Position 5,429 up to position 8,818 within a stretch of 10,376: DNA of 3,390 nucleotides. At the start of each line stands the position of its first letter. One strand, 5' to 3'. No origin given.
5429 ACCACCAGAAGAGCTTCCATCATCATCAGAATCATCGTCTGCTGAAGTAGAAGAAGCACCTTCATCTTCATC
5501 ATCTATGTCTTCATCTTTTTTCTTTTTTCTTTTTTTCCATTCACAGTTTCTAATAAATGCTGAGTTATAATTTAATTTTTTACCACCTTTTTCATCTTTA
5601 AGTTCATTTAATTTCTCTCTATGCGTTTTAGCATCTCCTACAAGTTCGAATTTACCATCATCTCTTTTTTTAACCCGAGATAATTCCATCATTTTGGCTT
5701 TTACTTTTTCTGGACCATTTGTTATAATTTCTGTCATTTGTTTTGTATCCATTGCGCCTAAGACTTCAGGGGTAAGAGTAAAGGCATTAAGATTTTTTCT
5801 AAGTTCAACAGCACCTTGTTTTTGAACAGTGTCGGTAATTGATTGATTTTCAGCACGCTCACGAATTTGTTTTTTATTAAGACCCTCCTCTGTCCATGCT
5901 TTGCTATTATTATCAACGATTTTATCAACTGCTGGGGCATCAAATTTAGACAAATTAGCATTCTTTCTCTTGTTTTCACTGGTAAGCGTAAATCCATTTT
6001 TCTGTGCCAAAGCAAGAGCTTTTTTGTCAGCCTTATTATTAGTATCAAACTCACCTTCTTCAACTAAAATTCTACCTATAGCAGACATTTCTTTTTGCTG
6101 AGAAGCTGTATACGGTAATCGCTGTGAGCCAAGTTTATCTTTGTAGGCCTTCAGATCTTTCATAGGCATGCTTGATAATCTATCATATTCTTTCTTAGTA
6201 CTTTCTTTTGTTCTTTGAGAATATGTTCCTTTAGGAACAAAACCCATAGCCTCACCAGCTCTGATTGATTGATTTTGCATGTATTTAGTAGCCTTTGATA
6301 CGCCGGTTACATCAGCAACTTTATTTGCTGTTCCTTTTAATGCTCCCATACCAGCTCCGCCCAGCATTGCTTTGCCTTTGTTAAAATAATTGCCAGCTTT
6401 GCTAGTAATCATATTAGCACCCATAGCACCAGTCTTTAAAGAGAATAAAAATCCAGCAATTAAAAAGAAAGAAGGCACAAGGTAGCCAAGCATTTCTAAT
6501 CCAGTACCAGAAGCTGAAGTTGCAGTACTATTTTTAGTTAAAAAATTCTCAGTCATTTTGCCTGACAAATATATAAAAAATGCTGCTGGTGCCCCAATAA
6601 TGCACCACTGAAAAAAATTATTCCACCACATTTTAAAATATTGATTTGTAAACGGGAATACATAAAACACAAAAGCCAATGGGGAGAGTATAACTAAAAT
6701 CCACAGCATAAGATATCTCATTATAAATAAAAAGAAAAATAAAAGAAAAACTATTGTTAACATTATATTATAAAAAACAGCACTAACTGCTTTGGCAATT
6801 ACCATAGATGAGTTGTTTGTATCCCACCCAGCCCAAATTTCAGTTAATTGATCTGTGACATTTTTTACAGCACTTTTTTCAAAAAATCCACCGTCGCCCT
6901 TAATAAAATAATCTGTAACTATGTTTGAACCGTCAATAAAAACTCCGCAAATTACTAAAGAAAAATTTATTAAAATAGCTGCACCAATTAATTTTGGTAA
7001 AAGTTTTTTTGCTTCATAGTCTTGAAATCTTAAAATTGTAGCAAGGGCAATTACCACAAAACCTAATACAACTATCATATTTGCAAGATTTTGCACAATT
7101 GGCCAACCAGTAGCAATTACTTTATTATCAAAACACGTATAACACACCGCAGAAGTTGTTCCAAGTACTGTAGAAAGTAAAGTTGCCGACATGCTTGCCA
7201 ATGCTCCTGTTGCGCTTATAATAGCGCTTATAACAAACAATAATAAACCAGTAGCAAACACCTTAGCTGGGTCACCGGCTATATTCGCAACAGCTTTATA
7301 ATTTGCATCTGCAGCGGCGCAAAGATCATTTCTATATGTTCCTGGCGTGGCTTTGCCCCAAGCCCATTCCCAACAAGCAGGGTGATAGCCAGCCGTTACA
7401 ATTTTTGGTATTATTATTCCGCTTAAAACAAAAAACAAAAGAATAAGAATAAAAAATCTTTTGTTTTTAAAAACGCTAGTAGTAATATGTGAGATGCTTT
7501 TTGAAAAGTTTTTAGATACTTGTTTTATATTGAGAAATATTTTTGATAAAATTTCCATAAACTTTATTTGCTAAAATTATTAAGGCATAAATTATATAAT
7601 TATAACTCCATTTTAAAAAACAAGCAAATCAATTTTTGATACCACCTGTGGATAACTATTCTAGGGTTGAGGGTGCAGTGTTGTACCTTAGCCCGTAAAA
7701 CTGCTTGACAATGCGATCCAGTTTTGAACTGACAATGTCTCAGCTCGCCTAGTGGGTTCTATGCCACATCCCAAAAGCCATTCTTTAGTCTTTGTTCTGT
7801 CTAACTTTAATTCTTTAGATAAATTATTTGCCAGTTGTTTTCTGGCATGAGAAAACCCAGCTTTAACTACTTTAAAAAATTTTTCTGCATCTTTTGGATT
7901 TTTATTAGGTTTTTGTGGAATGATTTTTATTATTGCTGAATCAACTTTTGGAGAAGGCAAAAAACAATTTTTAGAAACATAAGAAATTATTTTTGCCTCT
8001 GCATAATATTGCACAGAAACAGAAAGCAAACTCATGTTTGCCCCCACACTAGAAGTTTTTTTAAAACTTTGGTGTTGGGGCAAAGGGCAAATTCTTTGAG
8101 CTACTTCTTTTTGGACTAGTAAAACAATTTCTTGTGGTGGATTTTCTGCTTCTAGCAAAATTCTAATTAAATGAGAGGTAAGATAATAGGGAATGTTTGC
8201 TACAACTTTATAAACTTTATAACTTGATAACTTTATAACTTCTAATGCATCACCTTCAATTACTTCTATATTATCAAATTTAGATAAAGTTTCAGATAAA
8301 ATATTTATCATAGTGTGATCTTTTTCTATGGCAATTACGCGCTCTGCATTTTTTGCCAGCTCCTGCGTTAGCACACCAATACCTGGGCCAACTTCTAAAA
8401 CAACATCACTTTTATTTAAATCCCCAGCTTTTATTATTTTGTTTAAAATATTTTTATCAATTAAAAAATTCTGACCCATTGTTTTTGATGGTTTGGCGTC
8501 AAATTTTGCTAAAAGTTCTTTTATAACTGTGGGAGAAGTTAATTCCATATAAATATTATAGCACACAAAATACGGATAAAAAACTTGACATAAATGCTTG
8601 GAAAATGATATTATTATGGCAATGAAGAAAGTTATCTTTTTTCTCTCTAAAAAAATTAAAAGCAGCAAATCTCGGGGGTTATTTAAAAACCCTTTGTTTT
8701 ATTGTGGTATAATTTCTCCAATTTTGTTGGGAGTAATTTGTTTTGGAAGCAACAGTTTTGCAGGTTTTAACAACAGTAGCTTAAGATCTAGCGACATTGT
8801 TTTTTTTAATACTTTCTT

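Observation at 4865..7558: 897-aa protein: roughly 8-TM core plus giant charged tail (VirB6/TrbL/TcpH-like architecture?)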

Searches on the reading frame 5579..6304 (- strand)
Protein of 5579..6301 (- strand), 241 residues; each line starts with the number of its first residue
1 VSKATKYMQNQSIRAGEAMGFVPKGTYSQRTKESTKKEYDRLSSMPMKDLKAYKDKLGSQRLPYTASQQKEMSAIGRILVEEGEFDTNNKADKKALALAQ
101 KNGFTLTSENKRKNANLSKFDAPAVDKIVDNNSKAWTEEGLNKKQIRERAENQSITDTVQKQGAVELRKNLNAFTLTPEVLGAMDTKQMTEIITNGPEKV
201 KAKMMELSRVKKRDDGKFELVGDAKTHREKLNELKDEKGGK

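Call 68: search_protein_families(library=pfam, proteins=[window:5579-6301:-], max_evalue=10)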
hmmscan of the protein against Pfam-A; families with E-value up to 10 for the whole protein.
window:5579-6301:- (241 aa): 1 family
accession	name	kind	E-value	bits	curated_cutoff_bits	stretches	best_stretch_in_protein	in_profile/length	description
PF00925.25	GTP_cyclohydro2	-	0.074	13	23.3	1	144-202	95-152/165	GTP cyclohydrolase II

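Call 81: search_protein_representatives(protein=window:5579-6301:-)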
Query: 241 residues. Proteins with E-value up to 0.001 (for the whole library): 8; up to 1e-10: 2; up to 1e-30: 2. The best 8 are listed.
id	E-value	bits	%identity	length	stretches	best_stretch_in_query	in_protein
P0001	1.8e-49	185.0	97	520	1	1-96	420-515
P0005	5.1e-33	131.2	42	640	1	1-224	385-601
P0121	1.4e-09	54.6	40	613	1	9-121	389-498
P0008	6.4e-08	49.2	28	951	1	13-206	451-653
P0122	1.4e-04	38.3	47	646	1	152-220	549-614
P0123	1.7e-04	38.0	27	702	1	4-205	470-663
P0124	2.3e-04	37.6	32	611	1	3-168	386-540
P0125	7.2e-04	36.0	43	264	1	152-209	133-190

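Call 92: search_solved_structures(query=A4, max_evalue=1)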
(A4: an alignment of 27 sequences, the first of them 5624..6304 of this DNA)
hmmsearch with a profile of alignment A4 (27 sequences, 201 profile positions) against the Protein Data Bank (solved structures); distinct sequences matched with E-value up to 1: 5.
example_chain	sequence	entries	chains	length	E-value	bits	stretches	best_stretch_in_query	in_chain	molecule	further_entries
3cmu_A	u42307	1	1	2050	0.0002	25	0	108-143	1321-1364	Protein recA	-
3cmt_A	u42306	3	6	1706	0.0028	21.2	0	108-141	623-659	Protein recA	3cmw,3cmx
3cmv_A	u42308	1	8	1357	0.024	18.2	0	108-141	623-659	Protein recA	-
9fhl_c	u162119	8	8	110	0.14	15.7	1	38-130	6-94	Small ribosomal subunit protein eS25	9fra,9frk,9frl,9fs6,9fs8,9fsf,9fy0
8tnm_A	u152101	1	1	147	0.43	14.1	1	97-191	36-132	UNC_079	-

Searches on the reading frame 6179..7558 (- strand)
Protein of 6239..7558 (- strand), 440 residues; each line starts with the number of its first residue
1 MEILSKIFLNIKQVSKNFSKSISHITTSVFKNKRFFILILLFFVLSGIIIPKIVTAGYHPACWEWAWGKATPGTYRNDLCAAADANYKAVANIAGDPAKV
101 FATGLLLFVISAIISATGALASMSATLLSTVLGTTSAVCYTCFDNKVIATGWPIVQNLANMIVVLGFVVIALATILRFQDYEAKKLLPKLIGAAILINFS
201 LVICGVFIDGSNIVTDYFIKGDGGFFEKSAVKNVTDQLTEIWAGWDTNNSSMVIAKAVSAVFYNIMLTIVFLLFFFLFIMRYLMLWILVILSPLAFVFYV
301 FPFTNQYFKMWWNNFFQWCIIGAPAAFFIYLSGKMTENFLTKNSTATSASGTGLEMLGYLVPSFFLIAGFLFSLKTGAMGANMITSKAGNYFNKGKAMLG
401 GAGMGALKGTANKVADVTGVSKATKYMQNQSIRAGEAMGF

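Call 7: search_protein_families(library=pfam, proteins=[window:6239-7558:-], max_evalue=10)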
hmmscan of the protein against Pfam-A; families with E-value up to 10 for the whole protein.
window:6239-7558:- (440 aa): 2 families
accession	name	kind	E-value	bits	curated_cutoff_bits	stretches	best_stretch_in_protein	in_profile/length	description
PF04610.19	TrbL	-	4.6e-05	23.7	25.9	1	239-367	81-212/215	TrbL/VirB6 plasmid conjugal transfer protein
PF13309.12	HTH_22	-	0.15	12.6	29.6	1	403-426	36-59/63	HTH domain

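Call 15: search_solved_structures(query=A1, max_evalue=10, show_alignments=2)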
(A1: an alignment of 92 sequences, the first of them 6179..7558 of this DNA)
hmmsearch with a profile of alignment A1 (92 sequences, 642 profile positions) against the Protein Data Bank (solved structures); distinct sequences matched with E-value up to 10: 55.
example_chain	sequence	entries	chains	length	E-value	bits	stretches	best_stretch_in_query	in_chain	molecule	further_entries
8t1i_J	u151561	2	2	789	0.014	17.7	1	409-592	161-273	Mediator of RNA polymerase II transcription subunit 15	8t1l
8i9r_CQ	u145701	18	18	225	0.24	13.6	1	390-509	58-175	Ribosome biogenesis protein RLP24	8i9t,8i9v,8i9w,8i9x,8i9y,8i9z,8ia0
29vf_O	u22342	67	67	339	0.29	13.3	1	407-466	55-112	TATA-box-binding protein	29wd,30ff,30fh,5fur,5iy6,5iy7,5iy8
7emf_O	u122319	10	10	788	0.29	13.3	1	442-592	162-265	Mediator of RNA polymerase II transcription subunit 15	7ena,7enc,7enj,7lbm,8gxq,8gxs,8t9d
7tz7_B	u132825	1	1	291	0.61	12.3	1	515-630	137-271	Isoform 3 of Phosphatidylinositol 3-kinase regulatory subunit alpha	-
4zop_B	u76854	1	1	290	0.63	12.2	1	515-630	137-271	Phosphatidylinositol 3-kinase regulatory subunit alpha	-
8am0_B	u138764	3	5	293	0.7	12.1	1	515-630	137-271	Isoform 3 of Phosphatidylinositol 3-kinase regulatory subunit alpha | Phosphatidylinositol 3-kinase regulatory subunit alpha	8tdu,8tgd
7pg5_B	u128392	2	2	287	0.8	11.9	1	515-630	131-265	Phosphatidylinositol 3-kinase regulatory subunit alpha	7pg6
4jps_B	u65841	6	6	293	0.84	11.8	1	515-630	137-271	Phosphatidylinositol 3-kinase regulatory subunit alpha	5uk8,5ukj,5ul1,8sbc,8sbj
6yej_A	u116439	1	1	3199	1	11.5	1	403-583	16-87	Huntingtin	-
5xgh_B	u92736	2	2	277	1.1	11.5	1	516-630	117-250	Phosphatidylinositol 3-kinase regulatory subunit alpha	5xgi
9ijj_A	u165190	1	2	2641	1.2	11.3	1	504-625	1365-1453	Cilia and flagella associated protein 46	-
5xgj_B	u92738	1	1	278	1.4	11.1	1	516-630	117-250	Phosphatidylinositol 3-kinase regulatory subunit alpha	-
2rd0_B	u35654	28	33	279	1.4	11.1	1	516-630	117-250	Phosphatidylinositol 3-kinase regulatory subunit alpha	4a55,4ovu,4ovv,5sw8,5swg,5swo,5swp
9fhl_c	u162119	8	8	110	1.5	11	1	414-505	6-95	Small ribosomal subunit protein eS25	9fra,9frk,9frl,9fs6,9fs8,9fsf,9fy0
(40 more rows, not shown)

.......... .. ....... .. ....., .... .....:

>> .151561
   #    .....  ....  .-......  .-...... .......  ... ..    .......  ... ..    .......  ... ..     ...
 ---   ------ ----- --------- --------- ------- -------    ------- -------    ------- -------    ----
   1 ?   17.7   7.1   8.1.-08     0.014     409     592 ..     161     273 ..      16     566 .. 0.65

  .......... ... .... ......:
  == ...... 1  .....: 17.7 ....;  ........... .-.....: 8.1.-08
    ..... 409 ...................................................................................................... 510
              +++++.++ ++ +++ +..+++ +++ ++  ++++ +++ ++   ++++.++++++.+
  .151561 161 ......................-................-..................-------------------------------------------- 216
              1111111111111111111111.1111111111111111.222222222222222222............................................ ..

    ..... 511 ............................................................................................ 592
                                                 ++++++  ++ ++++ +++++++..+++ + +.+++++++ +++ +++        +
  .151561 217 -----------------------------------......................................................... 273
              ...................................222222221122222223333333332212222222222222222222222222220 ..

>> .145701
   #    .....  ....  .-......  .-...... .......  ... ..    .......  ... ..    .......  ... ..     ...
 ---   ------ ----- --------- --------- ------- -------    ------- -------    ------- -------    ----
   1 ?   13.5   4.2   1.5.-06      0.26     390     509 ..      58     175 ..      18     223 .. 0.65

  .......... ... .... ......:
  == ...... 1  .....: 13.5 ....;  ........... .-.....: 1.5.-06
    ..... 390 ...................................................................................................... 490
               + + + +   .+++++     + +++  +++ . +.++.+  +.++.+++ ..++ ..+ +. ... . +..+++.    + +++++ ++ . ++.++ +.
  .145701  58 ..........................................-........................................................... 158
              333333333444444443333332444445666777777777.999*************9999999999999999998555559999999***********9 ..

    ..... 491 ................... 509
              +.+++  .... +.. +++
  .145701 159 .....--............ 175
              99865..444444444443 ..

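Call 23: predict_structure(alignment_id=A1)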
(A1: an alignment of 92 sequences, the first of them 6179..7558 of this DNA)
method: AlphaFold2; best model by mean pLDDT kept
length: 460 residues; sequences in the alignment: 92
mean_pLDDT: 83.1   pTM: 0.67
mean pLDDT of the five models: 83.1, 81.0, 79.7, 79.2, 78.8
residues with pLDDT >= 90: 215; 70-90: 154; 50-70: 66; < 50: 25
segments of 3 or more residues with pLDDT < 50: 50-57, 400-415
pLDDT, mean of each block of 10 residues (from residue 1): 85 85 77 80 71 49 64 66 64 78 91 95 94 91 95 97 94 87 83 94 96 94 76 90 89 90 93 96 96 97 95 96 95 90 71 82 93 81 70 60 46 50 78 89 90 83
secondary structure, 60 per line:
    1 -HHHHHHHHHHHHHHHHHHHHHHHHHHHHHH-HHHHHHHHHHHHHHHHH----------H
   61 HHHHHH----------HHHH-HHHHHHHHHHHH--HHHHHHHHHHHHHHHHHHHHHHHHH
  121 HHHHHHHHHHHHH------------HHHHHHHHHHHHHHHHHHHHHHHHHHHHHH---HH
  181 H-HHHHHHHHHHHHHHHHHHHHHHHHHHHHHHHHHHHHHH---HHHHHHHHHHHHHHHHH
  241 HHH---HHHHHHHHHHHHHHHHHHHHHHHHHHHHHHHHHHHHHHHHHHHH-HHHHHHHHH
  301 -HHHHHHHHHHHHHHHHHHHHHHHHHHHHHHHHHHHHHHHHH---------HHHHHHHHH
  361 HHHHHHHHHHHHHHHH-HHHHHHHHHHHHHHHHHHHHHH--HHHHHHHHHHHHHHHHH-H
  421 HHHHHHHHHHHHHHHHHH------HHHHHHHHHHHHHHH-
elements in order: H2-31 H33-49 H60-66 H77-80 H82-93 H96-133 H146-175 H183-220 H224-243 H247-290 H292-300 H302-342 H352-376 H378-399 H402-418 H420-438 H445-459

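Call 28: fold_search(model_id=the predicted structure, library=pdb)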
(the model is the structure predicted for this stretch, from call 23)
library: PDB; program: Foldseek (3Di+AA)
matches with E <= 10: 320; with E <= 0.001: 0
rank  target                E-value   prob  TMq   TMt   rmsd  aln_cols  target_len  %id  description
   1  8rt9_F                5.1e-02  0.99  0.27  0.41   9.1       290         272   13  Stalk complex full-length structure (TrwJ/VirB5-TrwI/VirB6) from the fully-assembled R388 type IV secretion system det (released 2024-06-19)
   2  8rtd_L                7.8e-02  0.99  0.29  0.43   9.1       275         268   13  Stalk-Arches-IMC structure from the fully-assembled R388 type IV secretion system determined by cryo-EM. (released 2024-06-19)
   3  7o3v_J                1.8e-01  0.97  0.32  0.48   7.3       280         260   10  Stalk complex structure (TrwJ/VirB5-TrwI/VirB6) from the fully-assembled R388 type IV secretion system determined by c (released 2022-06-22)
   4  7o3v_G                2.5e-01  0.97  0.31  0.48   8.6       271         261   12  Stalk complex structure (TrwJ/VirB5-TrwI/VirB6) from the fully-assembled R388 type IV secretion system determined by c (released 2022-06-22)
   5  7o3v_F                3.2e-01  0.98  0.32  0.51   8.1       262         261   16  Stalk complex structure (TrwJ/VirB5-TrwI/VirB6) from the fully-assembled R388 type IV secretion system determined by c (released 2022-06-22)
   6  7n6g_3R               3.8e-01  0.23  0.16  0.19  52.6       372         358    8  C1 of central pair (released 2022-05-18)
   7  4h8s_A                4.0e-01  0.44  0.16  0.19  32.2       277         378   14  Crystal structure of human APPL2BARPH domain (released 2012-10-17)
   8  4h8s_B                5.0e-01  0.18  0.13  0.14  32.2       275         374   12  Crystal structure of human APPL2BARPH domain (released 2012-10-17)
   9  5c5b_D                5.7e-01  0.20  0.14  0.16  32.6       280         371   13  Crystal Structure of Human APPL BAR-PH Heterodimer (released 2016-06-22)
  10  5c5b_B                6.2e-01  0.16  0.13  0.15  32.6       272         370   14  Crystal Structure of Human APPL BAR-PH Heterodimer (released 2016-06-22)
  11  6rw9_A                6.2e-01  0.13  0.11  0.03  54.2       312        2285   12  Cryo-EM structure of Morganella morganii TcdA4 (released 2019-10-23)
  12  8rtd_H                6.4e-01  0.35  0.17  0.31  17.2       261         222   15  Stalk-Arches-IMC structure from the fully-assembled R388 type IV secretion system determined by cryo-EM. (released 2024-06-19)
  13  4h8s_D                6.4e-01  0.10  0.09  0.11  32.0       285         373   12  Crystal structure of human APPL2BARPH domain (released 2012-10-17)
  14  7n6g_3P               7.3e-01  0.10  0.11  0.14  52.0       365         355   10  C1 of central pair (released 2022-05-18)
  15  7udn_B                8.0e-01  0.60  0.24  0.35  19.9       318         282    8  Crystal structure of designed helical repeat protein RPB_PLP1_R6 in alternative conformation 2 (released 2023-03-22)
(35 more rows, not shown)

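Call 46: find_related_loci(query=A1, collection=genome_contigs, flank=10000)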
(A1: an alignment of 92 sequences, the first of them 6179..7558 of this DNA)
Query A1 (460 aa) in genome_contigs; peptide patterns used: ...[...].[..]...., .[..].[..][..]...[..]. (x = any residue, [..] = any of these).
576 stretches matched a pattern; 444 encode a relative of the query (tblastn E <= 1e-3); the best 80 are kept; 80 distinct loci.
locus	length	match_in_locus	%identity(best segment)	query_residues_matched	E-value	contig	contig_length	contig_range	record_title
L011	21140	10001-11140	44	61-459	1e-89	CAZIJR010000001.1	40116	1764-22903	MAG TPA_asm: uncultured Candidatus Saccharibacteria bacterium isolate SRP178699_co1_410 genome assembly, contig: NODE_93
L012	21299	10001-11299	40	9-449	3e-85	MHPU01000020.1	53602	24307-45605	MAG: Candidatus Staskawiczbacteria bacterium RIFOXYD1_FULL_32_13 rifoxyd1_full_scaffold_263, whole genome shotgun sequen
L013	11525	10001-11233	40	27-457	2e-85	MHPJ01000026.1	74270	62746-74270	MAG: Candidatus Staskawiczbacteria bacterium RIFOXYB1_FULL_37_44 rifoxyb1_full_scaffold_968, whole genome shotgun sequen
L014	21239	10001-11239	40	29-457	3e-82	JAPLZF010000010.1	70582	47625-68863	MAG: Candidatus Staskawiczbacteria bacterium isolate LacPavin_0920_WC90_MAG_38_16 LacPavin_0920_WC90_scaffold_1362361, w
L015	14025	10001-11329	38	16-460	2e-81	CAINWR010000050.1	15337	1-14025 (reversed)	MAG: Candidatus Staskawiczbacteria bacterium isolate LaPlata-a_bin-0908 genome assembly, contig: bin-0908:50/77, whole g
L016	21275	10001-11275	39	15-460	2e-81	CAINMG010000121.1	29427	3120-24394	MAG: Candidatus Staskawiczbacteria bacterium isolate Loclat_bin-05836 genome assembly, contig: bin-05836:121/159, whole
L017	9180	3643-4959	38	19-460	5e-74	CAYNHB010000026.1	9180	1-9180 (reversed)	MAG TPA_asm: uncultured Candidatus Saccharibacteria bacterium isolate SRP178699_co2_133 genome assembly, contig: NODE_78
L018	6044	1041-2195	42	101-458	1e-71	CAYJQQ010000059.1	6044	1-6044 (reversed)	MAG TPA_asm: uncultured Gammaproteobacteria bacterium isolate ERP125453_co1_343 genome assembly, contig: NODE_17200_leng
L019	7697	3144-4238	37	29-436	1e-68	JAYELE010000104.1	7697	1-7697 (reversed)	MAG: Patescibacteria group bacterium isolate MAG118 MAG118_104, whole genome shotgun sequence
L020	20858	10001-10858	45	98-384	1e-67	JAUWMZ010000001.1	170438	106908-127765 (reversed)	MAG: Candidatus Nealsonbacteria bacterium isolate CSMAG_2411 CSMAG_2411_k141_17093_length_170438_cov_23.9941, whole geno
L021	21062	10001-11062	40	113-456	2e-67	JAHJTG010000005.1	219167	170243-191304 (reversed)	MAG: Patescibacteria group bacterium isolate OS_PC_MetaG.mb.42 OS_PC_MetaG.mb.42_k141_195239, whole genome shotgun seque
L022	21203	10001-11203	35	29-460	8e-64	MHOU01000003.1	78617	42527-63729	MAG: Candidatus Staskawiczbacteria bacterium RIFCSPHIGHO2_02_FULL_43_16 rifcsphigho2_02_scaffold_1498, whole genome shot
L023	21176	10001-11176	37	39-460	1e-63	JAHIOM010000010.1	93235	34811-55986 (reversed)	MAG: Patescibacteria group bacterium isolate KR13_S3.mb.134 KR13_S3.mb.134_k141_170109, whole genome shotgun sequence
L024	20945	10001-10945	42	151-460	2e-63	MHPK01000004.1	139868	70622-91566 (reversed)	MAG: Candidatus Staskawiczbacteria bacterium RIFOXYB1_FULL_38_37 rifoxyb1_full_scaffold_284, whole genome shotgun sequen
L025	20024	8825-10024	37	39-437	9e-63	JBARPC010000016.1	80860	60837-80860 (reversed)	MAG: Minisyncoccales bacterium isolate MFD13423_ilm_asm_bin13 k127_5889, whole genome shotgun sequence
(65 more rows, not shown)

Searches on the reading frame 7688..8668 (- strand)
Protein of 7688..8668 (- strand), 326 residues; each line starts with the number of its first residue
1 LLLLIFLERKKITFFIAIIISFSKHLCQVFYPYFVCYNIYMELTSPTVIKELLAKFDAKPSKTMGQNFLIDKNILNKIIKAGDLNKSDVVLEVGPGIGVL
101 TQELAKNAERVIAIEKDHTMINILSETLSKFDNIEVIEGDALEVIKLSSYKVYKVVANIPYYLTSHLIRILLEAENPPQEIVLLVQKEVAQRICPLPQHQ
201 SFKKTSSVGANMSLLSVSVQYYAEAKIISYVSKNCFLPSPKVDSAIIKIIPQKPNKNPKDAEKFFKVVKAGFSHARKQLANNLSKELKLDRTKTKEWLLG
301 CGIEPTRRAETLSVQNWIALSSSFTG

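Call 3: search_protein_families(library=pfam, proteins=[window:7688-8668:-], max_evalue=1)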
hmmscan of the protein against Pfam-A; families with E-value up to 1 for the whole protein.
window:7688-8668:- (326 aa): 15 families
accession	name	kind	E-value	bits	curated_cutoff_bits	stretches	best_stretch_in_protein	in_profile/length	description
PF00398.26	RrnaAD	-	1.1e-54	185.8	24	1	62-321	6-258/263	Ribosomal RNA adenine dimethylase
PF13649.12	Methyltransf_25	-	1.5e-06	29.2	27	1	90-157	1-70/97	Methyltransferase domain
PF13847.12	Methyltransf_31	-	0.00014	22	27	1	85-158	2-81/145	Methyltransferase domain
PF02475.24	TRM5-TYW2_MTfase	-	0.00017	22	28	1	84-165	34-118/164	TRM5/TYW2 methyltransferase domain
PF08241.18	Methyltransf_11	-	0.00031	21.8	21.2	1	91-144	1-54/95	Methyltransferase domain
PF05219.18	DREV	-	0.00052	19.7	26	1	47-137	50-143/265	DREV methyltransferase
PF02390.23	Methyltransf_4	-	0.0012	18.7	24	1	88-146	3-65/173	Putative methyltransferase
PF05175.20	MTS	-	0.0023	18.1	23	1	86-161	31-108/170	Methyltransferase small domain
PF03602.21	Cons_hypoth95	-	0.0058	16.8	24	1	87-201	42-166/182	Conserved hypothetical protein 95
PF05401.17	NodS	-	0.016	15.5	24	1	88-165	45-121/201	Nodulation protein S (NodS)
PF13489.12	Methyltransf_23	-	0.016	15.4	27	1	81-130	16-61/164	Methyltransferase domain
PF01135.25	PCMT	-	0.022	15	20.3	1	80-141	67-133/210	Protein-L-isoaspartate(D-aspartate) O-methyltransferase (PCMT)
PF02254.24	TrkA_N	-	0.039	14.7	23.8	1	100-189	13-100/116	TrkA-N domain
PF05206.20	TRM13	-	0.051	13.5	26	1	73-133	5-64/257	Methyltransferase TRM13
PF13656.11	RNA_pol_L_2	-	0.11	12.7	27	1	115-136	8-29/75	RNA polymerase Rpb3/Rpb11 dimerisation domain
